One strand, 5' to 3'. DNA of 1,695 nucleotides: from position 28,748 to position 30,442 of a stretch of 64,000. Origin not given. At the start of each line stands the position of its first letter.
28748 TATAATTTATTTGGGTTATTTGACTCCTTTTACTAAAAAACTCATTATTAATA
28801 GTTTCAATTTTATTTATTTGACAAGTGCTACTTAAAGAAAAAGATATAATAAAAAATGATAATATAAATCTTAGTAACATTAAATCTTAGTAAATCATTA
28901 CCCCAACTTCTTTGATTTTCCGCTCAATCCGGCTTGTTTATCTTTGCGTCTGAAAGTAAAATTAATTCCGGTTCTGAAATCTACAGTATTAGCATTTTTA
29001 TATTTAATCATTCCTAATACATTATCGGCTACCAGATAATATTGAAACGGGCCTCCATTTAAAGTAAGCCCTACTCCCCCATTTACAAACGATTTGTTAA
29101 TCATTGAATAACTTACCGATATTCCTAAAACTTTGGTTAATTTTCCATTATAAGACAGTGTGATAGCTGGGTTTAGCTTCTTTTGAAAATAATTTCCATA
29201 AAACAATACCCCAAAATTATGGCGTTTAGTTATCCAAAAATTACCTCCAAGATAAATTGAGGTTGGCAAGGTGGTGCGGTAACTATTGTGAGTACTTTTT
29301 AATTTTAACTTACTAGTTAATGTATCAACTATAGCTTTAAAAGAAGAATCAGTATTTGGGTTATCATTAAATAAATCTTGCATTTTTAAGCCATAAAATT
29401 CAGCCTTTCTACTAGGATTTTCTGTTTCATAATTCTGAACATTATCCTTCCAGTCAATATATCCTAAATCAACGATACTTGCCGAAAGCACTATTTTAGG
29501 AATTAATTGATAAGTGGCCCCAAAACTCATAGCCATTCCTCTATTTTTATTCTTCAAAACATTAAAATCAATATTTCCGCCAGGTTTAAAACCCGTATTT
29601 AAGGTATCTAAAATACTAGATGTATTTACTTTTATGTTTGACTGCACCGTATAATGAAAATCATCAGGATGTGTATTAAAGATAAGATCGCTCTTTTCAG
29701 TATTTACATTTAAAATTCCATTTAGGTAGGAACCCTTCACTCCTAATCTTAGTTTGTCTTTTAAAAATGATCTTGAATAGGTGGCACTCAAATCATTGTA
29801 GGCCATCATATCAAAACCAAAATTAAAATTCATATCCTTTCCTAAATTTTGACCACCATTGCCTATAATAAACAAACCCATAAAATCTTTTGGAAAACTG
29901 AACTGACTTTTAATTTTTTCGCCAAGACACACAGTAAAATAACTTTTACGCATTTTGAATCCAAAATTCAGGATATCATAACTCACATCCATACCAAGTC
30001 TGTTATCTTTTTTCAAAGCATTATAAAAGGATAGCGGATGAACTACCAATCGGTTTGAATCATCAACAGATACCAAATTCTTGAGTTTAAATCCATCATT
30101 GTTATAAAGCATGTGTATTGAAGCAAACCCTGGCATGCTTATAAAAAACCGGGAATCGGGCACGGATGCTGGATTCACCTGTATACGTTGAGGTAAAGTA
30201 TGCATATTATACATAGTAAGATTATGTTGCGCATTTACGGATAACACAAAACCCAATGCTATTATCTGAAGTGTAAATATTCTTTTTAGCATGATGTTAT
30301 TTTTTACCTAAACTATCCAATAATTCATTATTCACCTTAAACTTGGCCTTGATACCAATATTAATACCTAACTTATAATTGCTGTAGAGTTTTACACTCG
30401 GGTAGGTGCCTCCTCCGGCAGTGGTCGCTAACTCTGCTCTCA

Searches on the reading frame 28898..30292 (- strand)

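Call 72: search_protein_families(library=pfam, proteins=[window:28898-30292:-], max_evalue=0.00001)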
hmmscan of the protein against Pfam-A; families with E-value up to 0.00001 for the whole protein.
window:28898-30292:- (464 aa): 1 family
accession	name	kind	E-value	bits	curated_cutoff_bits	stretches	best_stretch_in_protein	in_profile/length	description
PF18990.6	DUF5723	-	9.5e-79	266.2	26.8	1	41-423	1-376/376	Family of unknown function (DUF5723)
